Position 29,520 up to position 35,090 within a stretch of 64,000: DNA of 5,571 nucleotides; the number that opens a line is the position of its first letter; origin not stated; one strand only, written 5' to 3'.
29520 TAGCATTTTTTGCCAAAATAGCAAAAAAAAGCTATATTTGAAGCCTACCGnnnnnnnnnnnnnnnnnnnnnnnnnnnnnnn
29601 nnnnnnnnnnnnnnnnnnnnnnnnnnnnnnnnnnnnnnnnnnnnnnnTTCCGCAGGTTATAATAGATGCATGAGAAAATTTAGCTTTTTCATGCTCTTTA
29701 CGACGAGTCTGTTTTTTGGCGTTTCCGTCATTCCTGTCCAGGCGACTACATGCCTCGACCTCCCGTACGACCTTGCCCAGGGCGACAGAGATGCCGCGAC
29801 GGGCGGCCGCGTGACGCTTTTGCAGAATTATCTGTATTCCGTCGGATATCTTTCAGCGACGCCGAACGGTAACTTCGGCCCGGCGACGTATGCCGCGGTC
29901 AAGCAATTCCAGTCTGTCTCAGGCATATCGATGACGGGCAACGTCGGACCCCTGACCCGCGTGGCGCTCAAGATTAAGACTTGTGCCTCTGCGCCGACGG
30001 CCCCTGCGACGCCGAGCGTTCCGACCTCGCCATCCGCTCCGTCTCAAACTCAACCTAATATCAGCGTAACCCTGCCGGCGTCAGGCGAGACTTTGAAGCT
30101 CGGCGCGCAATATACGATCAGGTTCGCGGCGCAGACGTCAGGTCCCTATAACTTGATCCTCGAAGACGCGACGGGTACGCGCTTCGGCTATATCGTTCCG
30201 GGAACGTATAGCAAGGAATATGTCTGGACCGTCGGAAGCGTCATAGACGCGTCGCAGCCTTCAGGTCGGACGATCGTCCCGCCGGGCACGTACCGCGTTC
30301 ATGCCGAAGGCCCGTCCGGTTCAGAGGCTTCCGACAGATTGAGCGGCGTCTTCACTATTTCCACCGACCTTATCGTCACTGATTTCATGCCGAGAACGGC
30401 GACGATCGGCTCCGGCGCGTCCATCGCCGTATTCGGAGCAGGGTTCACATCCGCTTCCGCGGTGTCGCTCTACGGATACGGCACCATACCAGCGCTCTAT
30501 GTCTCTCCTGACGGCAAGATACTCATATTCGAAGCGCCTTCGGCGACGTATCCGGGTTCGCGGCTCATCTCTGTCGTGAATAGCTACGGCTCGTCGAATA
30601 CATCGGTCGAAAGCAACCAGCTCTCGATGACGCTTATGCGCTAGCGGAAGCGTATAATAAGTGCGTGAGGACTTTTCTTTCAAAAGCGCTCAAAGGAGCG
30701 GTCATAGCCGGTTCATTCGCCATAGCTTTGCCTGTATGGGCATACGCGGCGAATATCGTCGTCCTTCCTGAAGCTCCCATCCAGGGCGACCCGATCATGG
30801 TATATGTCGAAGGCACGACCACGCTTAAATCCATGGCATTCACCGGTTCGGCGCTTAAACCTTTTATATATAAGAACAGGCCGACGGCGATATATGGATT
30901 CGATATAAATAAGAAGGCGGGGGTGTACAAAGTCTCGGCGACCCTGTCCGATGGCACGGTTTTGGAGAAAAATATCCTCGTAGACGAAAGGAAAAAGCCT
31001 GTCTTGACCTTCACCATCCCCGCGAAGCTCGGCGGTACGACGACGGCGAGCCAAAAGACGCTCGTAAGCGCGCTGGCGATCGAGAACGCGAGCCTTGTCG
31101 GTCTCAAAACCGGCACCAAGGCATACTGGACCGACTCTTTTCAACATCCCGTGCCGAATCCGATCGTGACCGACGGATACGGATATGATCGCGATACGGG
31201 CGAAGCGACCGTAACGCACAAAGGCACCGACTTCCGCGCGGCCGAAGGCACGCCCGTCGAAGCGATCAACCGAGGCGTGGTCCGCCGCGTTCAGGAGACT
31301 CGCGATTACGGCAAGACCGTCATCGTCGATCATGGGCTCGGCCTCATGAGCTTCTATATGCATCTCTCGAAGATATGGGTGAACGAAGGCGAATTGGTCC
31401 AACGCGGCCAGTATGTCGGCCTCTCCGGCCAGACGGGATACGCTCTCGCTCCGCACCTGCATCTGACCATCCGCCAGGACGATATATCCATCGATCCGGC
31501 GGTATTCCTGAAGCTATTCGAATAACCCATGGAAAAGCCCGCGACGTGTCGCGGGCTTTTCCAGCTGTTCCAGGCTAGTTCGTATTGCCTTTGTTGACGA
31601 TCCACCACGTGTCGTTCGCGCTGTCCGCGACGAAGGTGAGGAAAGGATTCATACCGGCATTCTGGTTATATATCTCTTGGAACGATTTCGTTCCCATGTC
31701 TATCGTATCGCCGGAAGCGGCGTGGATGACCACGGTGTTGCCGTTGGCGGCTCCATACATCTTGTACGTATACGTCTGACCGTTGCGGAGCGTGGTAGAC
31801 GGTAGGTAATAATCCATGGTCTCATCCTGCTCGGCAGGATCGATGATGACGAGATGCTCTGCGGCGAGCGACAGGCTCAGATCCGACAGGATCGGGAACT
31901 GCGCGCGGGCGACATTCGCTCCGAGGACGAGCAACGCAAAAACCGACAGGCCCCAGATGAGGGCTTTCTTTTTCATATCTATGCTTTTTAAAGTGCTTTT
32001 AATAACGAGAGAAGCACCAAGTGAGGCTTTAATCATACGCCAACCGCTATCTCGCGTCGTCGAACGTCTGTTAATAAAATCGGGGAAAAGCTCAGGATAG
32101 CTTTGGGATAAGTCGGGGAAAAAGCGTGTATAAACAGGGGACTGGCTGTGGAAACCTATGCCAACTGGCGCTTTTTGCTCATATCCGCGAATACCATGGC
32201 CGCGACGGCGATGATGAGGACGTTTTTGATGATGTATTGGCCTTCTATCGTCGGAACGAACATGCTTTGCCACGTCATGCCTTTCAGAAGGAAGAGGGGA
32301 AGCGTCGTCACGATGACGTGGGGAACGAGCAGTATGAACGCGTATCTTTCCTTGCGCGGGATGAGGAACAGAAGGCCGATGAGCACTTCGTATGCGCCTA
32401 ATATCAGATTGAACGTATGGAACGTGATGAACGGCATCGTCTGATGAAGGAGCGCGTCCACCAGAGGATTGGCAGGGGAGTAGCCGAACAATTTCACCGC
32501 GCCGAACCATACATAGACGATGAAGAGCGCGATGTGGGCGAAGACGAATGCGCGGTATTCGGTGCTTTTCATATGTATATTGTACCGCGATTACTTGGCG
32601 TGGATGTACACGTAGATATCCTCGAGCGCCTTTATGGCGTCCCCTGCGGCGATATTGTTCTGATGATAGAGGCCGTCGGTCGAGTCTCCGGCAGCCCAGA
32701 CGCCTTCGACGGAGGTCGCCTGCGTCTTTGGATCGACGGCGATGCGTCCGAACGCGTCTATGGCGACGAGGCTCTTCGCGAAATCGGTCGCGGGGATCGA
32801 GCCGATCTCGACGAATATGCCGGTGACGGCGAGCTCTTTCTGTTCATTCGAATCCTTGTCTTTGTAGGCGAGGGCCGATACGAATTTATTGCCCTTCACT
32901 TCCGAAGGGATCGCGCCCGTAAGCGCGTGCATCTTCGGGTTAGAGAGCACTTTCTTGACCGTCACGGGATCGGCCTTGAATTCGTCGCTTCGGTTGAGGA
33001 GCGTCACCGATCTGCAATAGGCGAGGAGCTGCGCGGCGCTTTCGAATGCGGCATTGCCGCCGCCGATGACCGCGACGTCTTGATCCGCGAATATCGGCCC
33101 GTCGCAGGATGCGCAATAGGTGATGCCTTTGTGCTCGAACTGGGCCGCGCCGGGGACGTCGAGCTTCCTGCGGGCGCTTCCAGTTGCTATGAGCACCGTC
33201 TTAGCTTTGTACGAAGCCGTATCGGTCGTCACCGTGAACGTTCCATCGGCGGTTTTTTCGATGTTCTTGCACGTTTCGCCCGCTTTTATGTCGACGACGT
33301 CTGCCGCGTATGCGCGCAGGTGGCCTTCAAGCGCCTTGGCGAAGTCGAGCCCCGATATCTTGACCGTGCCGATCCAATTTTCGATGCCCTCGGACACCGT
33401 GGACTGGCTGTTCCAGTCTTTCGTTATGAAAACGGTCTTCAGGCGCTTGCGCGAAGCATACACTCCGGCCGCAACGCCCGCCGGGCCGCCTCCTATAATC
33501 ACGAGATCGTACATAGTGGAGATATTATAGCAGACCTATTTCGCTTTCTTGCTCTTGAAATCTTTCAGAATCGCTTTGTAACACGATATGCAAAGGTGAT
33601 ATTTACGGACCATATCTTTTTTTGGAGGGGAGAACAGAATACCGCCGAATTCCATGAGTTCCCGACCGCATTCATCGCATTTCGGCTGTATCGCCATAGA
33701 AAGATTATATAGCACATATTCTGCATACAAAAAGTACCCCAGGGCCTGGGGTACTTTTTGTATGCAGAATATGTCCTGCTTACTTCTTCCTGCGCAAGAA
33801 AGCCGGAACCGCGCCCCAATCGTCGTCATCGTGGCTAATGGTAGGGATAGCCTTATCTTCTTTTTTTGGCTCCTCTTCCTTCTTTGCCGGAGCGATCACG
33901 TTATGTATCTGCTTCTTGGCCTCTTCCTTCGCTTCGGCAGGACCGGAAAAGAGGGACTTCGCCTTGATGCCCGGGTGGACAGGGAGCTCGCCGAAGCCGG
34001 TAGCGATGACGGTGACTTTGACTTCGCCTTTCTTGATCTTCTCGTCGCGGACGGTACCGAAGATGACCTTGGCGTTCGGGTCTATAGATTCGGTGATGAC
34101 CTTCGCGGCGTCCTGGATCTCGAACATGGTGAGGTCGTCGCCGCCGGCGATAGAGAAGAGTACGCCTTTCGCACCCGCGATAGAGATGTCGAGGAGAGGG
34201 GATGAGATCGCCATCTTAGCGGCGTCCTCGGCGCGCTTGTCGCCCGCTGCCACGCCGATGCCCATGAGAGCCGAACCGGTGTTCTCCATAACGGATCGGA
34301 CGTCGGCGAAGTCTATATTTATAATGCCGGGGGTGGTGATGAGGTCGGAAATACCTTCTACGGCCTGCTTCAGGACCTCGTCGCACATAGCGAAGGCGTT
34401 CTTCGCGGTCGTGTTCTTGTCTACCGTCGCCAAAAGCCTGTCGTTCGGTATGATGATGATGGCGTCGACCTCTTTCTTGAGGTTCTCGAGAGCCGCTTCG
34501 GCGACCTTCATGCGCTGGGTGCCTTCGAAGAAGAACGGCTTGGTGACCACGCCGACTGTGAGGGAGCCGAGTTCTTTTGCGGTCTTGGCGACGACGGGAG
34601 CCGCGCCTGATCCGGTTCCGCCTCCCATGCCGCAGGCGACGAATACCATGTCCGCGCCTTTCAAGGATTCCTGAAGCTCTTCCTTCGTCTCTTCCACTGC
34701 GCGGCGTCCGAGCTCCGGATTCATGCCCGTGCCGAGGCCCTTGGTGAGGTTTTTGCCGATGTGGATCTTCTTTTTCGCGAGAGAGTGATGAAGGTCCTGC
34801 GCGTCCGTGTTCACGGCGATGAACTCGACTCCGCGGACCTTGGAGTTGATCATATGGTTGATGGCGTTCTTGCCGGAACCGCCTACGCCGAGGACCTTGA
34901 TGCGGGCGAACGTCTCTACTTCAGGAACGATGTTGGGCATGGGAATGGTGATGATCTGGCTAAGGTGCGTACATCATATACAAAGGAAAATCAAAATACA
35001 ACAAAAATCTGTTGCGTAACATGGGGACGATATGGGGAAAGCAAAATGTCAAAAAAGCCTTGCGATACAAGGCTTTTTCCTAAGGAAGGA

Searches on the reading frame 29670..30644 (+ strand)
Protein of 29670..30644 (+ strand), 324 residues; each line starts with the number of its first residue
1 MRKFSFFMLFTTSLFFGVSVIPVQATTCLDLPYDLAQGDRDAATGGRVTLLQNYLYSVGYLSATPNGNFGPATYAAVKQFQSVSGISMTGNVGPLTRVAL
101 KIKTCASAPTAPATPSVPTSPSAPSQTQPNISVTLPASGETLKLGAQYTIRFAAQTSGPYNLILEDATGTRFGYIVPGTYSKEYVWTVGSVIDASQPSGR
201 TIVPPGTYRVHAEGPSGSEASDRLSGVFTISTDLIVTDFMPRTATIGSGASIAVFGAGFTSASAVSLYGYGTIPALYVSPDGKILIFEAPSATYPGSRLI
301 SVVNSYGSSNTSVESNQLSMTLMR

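Call 9: search_protein_families(library=pfam, proteins=[window:29670-30644:+], max_evalue=0.001)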
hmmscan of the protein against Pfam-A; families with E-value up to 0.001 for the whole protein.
window:29670-30644:+ (324 aa): 1 family
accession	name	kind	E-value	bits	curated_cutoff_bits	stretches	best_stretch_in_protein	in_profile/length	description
PF01471.23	PG_binding_1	-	7.5e-16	58.5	23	1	45-100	2-57/57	Putative peptidoglycan binding domain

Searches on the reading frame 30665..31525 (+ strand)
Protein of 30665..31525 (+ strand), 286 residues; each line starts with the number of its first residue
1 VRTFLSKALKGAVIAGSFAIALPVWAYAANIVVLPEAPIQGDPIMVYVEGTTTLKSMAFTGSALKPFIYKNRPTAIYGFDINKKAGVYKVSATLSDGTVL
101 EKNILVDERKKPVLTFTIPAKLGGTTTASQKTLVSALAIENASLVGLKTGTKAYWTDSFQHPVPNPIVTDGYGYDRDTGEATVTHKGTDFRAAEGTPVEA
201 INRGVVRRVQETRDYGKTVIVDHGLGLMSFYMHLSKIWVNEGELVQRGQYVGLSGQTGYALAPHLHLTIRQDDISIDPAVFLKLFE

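Call 9: search_protein_families(library=pfam, proteins=[window:30665-31525:+], max_evalue=0.001)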
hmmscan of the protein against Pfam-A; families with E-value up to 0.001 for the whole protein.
window:30665-31525:+ (286 aa): 1 family
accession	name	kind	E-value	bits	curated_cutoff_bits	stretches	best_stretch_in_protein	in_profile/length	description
PF01551.29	Peptidase_M23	-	9.7e-29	99.9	28.7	1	184-278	2-96/96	Peptidase family M23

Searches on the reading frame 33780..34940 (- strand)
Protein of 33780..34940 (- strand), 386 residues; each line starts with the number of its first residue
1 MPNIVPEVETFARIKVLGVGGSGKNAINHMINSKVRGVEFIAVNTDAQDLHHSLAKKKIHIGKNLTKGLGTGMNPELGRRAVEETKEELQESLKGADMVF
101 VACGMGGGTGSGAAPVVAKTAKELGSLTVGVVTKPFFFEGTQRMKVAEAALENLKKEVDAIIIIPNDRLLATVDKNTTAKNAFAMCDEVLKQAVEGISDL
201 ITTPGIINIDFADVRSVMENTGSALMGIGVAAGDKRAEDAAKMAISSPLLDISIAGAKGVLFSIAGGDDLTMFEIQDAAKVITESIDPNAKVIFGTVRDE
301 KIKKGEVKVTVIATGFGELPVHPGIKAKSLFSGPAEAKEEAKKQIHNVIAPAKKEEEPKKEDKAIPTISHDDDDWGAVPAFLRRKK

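Call 10: search_protein_families(library=pfam, proteins=[window:33780-34940:-], max_evalue=0.001)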
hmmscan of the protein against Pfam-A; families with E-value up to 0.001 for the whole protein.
window:33780-34940:- (386 aa): 2 families
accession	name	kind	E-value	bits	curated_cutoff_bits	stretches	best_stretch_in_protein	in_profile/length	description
PF00091.31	Tubulin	-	2.2e-48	165.5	33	1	13-173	1-189/190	Tubulin/FtsZ family, GTPase domain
PF12327.13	FtsZ_C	-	8.6e-32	109.8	27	1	222-316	1-94/95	FtsZ family, C-terminal domain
